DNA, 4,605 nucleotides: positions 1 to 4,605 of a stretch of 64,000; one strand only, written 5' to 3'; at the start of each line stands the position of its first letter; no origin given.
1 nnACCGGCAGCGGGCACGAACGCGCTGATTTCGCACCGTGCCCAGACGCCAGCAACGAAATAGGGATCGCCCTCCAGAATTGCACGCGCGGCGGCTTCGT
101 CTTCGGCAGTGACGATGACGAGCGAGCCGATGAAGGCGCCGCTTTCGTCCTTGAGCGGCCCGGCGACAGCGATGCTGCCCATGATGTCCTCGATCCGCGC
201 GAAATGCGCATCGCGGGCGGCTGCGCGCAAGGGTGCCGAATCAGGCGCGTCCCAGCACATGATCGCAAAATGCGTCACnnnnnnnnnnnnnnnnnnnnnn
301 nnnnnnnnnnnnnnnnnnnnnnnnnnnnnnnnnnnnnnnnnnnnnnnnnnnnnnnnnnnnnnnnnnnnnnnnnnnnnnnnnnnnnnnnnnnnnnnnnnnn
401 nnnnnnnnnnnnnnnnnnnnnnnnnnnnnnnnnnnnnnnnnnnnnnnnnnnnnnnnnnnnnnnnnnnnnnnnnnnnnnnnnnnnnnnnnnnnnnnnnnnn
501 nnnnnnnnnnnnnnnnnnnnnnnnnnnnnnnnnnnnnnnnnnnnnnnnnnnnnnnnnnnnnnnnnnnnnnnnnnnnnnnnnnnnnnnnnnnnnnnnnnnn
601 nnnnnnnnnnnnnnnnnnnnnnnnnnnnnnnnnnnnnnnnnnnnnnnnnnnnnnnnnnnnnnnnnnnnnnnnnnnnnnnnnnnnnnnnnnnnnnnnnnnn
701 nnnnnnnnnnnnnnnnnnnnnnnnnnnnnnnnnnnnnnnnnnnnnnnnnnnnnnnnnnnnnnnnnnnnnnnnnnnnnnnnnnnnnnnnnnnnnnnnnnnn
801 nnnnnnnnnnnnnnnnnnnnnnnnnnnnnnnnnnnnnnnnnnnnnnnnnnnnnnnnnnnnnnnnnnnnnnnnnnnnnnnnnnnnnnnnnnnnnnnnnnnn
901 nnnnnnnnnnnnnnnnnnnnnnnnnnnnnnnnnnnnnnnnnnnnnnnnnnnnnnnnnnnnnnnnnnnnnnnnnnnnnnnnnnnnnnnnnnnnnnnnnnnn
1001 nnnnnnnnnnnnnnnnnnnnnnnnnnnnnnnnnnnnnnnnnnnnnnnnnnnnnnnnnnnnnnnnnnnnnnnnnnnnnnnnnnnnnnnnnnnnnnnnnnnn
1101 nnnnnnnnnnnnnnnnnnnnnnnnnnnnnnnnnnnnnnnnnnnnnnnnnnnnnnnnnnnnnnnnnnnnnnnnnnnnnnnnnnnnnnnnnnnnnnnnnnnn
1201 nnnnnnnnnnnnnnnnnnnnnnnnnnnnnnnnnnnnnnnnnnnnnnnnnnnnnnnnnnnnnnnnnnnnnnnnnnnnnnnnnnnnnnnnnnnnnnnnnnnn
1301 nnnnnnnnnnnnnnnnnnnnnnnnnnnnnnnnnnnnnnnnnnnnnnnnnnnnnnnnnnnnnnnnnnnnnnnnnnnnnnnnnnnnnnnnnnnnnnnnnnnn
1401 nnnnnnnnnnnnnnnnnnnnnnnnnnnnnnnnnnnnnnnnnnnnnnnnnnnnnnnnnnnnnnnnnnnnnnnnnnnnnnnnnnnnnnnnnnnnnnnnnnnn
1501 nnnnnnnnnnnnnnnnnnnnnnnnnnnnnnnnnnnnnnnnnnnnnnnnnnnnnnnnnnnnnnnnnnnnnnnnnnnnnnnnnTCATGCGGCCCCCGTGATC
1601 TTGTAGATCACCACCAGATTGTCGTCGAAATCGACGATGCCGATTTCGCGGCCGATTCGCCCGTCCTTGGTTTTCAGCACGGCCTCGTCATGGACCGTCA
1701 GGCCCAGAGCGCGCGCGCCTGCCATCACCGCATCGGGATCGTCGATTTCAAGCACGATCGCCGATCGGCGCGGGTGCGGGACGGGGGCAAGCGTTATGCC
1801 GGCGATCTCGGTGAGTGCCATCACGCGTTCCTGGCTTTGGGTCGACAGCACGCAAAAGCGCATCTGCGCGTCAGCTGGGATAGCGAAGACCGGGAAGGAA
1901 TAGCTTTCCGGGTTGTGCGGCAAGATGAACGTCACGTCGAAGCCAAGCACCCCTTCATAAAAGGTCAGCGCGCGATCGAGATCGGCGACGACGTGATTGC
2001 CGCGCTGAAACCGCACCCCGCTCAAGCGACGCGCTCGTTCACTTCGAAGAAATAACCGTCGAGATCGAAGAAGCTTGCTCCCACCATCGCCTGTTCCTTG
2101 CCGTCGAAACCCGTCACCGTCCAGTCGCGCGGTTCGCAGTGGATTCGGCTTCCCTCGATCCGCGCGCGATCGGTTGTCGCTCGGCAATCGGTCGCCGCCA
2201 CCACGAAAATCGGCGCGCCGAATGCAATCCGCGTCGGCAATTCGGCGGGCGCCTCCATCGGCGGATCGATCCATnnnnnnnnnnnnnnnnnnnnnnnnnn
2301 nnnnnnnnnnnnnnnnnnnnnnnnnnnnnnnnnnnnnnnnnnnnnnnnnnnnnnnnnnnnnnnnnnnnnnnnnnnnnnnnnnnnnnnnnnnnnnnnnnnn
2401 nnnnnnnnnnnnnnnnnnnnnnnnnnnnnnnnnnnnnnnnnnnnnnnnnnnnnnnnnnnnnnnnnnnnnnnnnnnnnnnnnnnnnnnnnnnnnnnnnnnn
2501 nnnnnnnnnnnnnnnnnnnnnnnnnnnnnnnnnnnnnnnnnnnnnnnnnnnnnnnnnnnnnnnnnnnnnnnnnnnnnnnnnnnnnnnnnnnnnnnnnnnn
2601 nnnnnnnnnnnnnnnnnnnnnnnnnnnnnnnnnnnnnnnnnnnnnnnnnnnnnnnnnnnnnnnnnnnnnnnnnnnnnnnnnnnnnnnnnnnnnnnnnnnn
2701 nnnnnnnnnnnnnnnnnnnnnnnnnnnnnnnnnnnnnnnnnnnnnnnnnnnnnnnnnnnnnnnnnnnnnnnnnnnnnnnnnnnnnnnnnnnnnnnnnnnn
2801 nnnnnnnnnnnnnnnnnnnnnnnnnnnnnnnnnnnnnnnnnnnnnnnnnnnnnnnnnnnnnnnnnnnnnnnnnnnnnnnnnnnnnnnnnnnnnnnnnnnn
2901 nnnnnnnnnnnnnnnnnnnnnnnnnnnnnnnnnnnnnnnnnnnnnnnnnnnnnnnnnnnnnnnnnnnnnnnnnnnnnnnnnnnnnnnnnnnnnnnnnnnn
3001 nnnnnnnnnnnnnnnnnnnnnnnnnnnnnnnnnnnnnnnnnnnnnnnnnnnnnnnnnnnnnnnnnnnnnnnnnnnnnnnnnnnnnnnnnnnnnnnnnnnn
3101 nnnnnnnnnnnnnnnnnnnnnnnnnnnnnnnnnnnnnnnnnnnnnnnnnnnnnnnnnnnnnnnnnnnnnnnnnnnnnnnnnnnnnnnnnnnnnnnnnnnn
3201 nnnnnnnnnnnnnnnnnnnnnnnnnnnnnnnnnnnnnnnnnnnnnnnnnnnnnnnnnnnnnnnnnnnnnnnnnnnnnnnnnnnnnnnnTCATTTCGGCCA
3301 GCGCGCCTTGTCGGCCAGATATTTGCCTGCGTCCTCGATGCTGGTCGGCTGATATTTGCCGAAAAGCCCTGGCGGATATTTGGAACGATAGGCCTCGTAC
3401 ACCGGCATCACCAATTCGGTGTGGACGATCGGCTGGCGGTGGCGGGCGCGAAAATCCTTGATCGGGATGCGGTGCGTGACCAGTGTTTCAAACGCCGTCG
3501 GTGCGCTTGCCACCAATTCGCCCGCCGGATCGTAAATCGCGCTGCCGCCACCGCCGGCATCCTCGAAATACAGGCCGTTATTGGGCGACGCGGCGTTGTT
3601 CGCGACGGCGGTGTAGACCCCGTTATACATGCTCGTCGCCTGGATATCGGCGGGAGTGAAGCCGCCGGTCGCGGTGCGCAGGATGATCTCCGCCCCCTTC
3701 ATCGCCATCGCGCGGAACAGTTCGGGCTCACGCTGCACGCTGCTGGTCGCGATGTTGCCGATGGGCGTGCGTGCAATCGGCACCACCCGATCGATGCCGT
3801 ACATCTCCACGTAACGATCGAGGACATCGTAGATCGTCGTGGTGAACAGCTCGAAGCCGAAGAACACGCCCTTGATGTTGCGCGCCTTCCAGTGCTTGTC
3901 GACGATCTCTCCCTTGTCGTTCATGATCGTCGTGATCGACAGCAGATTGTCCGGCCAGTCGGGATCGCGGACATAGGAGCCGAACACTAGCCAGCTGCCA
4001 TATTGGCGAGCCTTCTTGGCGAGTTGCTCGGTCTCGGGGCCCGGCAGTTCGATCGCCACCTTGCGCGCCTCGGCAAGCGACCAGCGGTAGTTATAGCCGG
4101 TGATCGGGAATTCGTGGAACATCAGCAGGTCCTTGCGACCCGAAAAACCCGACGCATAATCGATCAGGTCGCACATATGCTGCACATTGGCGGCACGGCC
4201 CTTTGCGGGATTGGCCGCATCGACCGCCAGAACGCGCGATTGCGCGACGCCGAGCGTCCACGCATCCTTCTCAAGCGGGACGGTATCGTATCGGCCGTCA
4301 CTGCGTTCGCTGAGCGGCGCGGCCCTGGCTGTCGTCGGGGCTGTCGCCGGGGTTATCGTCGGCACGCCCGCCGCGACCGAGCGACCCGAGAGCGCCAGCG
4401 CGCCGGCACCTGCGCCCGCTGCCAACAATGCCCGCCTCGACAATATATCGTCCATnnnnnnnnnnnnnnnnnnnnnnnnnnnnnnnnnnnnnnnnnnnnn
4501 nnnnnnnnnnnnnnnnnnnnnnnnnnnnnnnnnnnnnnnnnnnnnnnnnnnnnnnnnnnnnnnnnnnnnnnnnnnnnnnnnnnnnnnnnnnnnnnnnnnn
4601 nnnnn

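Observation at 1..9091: Uncharacterised co-regulated import-and-catabolism system (TBDR, Tat hydrolase, DUF1838, VOC x2, DUF1330, SnoaL, YciI, MFS)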

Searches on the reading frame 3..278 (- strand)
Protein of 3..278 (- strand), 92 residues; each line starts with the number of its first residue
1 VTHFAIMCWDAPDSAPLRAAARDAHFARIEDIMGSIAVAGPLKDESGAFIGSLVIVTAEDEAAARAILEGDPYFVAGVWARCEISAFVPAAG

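Call 3: search_protein_families(library=pfam, proteins=[window:3-278:-], max_evalue=0.01)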
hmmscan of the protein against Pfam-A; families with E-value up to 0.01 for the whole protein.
window:3-278:- (92 aa): 1 family
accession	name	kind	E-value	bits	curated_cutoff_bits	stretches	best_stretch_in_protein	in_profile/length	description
PF03795.20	YCII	-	1.5e-14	54.6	24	1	4-87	3-94/95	YCII-related domain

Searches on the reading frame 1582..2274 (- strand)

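Call 3: search_protein_families(library=pfam, proteins=[window:1582-2274:-], max_evalue=0.01)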
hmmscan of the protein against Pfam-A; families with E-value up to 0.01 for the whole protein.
window:1582-2274:- (230 aa): 2 families
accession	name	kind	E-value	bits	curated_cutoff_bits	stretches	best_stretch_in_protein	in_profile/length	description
PF00903.31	Glyoxalase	-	3.7e-07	31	20.6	1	95-209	8-110/121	Glyoxalase/Bleomycin resistance protein/Dioxygenase superfamily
PF22677.2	Ble-like_N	-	0.0011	19.1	24.5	1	95-114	8-27/41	Bleomycin resistance protein-like N-terminal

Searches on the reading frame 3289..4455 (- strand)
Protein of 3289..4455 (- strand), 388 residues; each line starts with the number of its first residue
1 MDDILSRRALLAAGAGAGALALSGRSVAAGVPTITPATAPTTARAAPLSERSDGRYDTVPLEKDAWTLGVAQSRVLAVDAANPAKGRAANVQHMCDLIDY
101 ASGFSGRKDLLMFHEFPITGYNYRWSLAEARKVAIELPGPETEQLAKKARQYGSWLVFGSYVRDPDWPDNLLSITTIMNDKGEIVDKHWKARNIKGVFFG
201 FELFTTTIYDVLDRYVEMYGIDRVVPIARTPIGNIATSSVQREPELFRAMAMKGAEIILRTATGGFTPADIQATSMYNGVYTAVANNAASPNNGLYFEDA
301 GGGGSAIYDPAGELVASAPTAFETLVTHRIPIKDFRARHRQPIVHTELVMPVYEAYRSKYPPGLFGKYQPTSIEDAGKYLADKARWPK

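Call 3: search_protein_families(library=pfam, proteins=[window:3289-4455:-], max_evalue=0.01)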
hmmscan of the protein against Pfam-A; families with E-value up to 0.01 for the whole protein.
window:3289-4455:- (388 aa): 1 family
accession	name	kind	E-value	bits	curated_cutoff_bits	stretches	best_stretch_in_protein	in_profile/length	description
PF00795.27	CN_hydrolase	-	6.2e-21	75.3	23.2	1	85-337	12-253/256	Carbon-nitrogen hydrolase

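Call 49: search_solved_structures(query=window:3289-4455:-, max_evalue=0.001, show_alignments=2)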
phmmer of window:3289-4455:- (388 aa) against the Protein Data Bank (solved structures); distinct sequences matched with E-value up to 0.001: 24.
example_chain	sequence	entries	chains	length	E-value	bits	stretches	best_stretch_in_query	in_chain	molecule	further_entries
2uxy_A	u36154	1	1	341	1.5e-08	37.3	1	98-190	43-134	ALIPHATIC AMIDASE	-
2plq_A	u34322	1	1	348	8.3e-08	34.8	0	90-190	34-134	Aliphatic amidase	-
4gyl_A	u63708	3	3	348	8.8e-08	34.8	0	90-190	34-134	Aliphatic amidase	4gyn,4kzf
4lf0_A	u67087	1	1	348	9.1e-08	34.7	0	90-190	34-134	Aliphatic amidase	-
1uf4_A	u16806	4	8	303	7.7e-07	31.6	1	74-334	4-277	N-carbamyl-D-amino acid amidohydrolase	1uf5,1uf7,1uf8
8hpc_A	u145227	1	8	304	1.6e-06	30.7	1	74-334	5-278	N-carbamoyl-D-amino acid hydrolase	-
1erz_A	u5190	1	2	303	3.1e-06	29.7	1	74-334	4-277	N-CARBAMYL-D-AMINO ACID AMIDOHYDROLASE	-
2e2k_A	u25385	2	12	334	6.1e-06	28.7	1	100-190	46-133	Formamidase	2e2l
2dyu_A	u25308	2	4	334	1.2e-05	27.8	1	100-190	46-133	Formamidase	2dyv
1fo6_A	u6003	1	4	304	2.1e-05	26.9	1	74-333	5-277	N-CARBAMoYL-D-AMINO-ACID AMIDOHYDROLASE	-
2ggk_A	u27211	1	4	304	2.1e-05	26.9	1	74-333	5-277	N-carbamoyl-D-amino acid amidohydrolase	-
6i00_J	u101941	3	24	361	2.3e-05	26.8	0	132-260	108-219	Bifunctional nitrilase/nitrile hydratase NIT4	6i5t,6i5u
2ggl_A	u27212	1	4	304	3.8e-05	26.1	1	74-333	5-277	N-carbamoyl-D-amino acid amidohydrolase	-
5nz5_A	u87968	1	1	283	0.00015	24.1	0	242-315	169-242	Amidase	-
5ny2_A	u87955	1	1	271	0.00016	24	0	243-315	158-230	Amidase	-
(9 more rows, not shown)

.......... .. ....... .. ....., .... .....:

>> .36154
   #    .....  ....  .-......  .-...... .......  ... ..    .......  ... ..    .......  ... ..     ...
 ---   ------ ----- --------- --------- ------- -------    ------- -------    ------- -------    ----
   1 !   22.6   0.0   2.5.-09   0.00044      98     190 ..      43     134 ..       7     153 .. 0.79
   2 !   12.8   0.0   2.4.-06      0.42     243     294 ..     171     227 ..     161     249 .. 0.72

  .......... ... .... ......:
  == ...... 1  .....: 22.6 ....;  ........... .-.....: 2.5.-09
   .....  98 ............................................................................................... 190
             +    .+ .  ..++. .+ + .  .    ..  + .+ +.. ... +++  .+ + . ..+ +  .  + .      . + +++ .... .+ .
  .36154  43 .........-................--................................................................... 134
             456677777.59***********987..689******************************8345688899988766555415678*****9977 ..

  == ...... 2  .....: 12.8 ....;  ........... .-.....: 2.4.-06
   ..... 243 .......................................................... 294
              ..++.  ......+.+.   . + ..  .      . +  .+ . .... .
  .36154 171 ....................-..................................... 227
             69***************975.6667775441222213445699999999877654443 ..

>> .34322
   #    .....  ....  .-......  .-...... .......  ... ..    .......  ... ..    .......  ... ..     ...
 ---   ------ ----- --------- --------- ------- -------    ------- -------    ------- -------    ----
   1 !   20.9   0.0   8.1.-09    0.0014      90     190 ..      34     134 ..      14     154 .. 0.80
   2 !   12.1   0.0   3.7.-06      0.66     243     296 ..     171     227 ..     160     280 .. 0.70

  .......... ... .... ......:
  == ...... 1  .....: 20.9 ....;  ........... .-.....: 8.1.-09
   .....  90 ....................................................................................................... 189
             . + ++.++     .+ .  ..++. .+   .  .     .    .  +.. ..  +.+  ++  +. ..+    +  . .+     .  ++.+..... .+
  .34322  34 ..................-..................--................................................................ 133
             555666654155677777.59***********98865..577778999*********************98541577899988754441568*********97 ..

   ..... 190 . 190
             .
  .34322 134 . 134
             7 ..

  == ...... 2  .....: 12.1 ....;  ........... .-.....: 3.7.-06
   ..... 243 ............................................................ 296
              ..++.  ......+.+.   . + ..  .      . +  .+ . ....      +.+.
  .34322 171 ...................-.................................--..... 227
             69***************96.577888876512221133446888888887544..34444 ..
